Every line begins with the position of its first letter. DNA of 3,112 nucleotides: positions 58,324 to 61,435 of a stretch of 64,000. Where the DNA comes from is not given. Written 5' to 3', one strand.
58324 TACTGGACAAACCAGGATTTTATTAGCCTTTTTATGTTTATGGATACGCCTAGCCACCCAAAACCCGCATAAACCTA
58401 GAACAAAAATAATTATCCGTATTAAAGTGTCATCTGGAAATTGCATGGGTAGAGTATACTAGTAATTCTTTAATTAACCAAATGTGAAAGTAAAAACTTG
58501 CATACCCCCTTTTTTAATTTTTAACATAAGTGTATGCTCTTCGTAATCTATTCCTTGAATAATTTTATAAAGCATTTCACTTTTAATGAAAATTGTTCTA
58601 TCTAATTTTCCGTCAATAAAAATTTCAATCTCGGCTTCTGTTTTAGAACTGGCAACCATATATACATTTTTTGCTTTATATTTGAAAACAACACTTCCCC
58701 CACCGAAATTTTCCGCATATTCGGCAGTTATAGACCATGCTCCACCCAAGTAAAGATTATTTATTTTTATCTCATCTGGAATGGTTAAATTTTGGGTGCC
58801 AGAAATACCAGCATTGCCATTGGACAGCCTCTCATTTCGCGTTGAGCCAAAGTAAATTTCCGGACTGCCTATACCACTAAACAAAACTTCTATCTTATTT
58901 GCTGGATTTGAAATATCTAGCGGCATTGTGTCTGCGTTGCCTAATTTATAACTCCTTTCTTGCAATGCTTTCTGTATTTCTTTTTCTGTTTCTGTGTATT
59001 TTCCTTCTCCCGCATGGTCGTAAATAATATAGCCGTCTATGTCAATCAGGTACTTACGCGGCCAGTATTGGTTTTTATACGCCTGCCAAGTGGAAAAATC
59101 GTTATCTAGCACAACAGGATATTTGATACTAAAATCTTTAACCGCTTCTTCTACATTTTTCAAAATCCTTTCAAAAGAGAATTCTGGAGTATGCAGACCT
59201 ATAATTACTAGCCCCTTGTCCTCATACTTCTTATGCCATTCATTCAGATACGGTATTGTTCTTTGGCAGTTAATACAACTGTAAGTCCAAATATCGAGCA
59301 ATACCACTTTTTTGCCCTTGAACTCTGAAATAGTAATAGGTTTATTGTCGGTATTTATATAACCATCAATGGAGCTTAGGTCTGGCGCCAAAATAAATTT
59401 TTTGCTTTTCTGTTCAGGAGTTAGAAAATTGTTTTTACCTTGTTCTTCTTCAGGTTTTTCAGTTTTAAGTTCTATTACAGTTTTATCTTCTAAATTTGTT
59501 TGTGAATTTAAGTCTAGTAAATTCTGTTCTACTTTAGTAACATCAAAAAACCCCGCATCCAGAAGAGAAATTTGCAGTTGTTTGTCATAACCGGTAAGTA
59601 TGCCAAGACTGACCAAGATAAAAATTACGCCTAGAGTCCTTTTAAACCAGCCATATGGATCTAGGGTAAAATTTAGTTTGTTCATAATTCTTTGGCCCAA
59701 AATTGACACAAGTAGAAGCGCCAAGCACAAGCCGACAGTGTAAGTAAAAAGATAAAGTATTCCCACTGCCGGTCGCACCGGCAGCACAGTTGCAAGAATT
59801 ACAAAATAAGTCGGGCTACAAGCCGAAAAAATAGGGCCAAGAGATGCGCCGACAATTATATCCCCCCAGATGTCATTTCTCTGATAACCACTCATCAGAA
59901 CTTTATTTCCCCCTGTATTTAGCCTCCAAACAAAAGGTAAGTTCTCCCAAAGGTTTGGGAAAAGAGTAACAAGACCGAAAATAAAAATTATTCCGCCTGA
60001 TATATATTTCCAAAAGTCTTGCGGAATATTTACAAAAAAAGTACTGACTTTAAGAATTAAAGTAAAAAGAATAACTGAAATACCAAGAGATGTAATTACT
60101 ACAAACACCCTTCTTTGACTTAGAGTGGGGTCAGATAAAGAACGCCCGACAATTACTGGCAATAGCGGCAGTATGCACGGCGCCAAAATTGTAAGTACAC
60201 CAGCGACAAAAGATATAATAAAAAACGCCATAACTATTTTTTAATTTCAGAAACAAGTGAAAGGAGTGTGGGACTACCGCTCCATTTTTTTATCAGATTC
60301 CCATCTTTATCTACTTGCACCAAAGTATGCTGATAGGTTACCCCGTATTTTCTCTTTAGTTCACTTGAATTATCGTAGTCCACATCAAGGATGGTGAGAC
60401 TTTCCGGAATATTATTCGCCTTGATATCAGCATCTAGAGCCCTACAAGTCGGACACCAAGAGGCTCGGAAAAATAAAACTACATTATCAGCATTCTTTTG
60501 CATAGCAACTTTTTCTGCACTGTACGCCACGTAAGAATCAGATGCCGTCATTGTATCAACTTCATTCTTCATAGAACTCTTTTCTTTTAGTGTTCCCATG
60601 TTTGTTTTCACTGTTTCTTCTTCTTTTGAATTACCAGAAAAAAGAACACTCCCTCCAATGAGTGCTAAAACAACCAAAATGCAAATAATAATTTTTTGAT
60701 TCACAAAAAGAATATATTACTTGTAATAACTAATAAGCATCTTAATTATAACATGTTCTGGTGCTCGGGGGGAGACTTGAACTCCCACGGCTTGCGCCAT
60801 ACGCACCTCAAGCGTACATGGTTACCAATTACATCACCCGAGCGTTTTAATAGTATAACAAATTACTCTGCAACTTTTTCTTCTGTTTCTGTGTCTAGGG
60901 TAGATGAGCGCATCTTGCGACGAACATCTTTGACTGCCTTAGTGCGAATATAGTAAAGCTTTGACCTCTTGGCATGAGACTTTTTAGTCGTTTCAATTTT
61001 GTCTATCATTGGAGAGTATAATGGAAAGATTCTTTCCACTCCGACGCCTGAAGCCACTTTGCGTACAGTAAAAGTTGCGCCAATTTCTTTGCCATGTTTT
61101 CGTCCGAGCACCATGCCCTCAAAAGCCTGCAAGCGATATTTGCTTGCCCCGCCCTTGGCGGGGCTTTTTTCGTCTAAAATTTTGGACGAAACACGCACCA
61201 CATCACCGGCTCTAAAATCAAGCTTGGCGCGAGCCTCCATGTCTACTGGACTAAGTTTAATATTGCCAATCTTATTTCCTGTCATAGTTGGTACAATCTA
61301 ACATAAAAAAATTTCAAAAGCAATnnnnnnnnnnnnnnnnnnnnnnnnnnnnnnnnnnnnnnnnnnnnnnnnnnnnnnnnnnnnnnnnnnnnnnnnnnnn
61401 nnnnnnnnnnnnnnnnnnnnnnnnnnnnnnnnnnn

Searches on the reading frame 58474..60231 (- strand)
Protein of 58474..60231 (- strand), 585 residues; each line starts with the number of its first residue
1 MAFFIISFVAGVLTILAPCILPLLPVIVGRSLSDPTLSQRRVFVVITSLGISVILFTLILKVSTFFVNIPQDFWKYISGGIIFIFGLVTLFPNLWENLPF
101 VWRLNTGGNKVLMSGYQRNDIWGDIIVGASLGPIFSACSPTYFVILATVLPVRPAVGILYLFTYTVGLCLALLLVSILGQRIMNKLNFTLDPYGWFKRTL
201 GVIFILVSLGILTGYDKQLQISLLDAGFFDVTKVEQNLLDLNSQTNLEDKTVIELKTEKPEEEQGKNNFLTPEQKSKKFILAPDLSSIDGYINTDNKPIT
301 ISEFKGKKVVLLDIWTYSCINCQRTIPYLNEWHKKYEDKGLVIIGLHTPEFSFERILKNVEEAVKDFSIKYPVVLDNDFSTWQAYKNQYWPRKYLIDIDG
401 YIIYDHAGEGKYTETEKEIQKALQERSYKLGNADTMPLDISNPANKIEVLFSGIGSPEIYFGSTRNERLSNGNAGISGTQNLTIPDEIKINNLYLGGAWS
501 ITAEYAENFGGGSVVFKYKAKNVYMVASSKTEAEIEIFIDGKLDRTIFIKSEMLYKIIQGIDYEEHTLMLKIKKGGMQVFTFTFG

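Call 15: search_protein_families(library=pfam, proteins=[window:58474-60231:-], max_evalue=0.001)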
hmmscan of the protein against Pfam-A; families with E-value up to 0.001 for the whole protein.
window:58474-60231:- (585 aa): 6 families
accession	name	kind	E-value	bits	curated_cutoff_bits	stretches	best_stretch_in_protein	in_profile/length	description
PF17991.7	Thioredoxin_10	-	1.2e-23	84.6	27.1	1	456-585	1-142/142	Thioredoxin like C-terminal domain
PF08534.16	Redoxin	-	1.2e-15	58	26.6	1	283-423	7-148/148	Redoxin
PF00578.27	AhpC-TSA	-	2.8e-12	47.1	26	1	284-404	7-123/124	AhpC/TSA family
PF13905.12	Thioredoxin_8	-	3.2e-09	37.4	27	1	308-402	2-94/94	Thioredoxin-like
PF02683.22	DsbD_TM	-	4.4e-06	26.6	27.1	1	5-209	6-212/219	Cytochrome C biogenesis protein transmembrane domain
PF00255.25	GSHPx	-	0.0003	20.8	27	1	293-368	8-79/108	Glutathione peroxidase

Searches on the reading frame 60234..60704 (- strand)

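Call 15: search_protein_families(library=pfam, proteins=[window:60234-60704:-], max_evalue=0.001)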
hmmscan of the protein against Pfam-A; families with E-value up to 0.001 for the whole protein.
window:60234-60704:- (156 aa): 5 families
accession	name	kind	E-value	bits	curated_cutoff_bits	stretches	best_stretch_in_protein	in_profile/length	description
PF00085.26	Thioredoxin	-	4.2e-10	40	23.5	1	67-155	13-102/103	Thioredoxin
PF13905.12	Thioredoxin_8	-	5.6e-05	23.8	27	0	107-136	64-93/94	Thioredoxin-like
PF13899.12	Thioredoxin_7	-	5.6e-05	23.6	27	1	60-96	5-41/83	Thioredoxin-like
PF13098.12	Thioredoxin_2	-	6.9e-05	23.6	27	1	69-137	2-87/104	Thioredoxin-like domain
PF08534.16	Redoxin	-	0.00049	20.3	26.6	0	69-89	24-46/148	Redoxin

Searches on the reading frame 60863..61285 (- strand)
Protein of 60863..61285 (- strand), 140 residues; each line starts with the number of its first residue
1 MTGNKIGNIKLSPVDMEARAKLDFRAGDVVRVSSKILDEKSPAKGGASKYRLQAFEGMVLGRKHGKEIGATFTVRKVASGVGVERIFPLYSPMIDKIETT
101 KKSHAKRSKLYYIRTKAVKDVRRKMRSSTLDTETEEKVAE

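Call 15: search_protein_families(library=pfam, proteins=[window:60863-61285:-], max_evalue=0.001)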
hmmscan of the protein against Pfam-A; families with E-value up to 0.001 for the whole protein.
window:60863-61285:- (140 aa): 1 family
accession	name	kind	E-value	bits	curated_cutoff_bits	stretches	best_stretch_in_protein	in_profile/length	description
PF01245.26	Ribosomal_L19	-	5.3e-29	100.9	22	1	22-124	16-109/111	Ribosomal protein L19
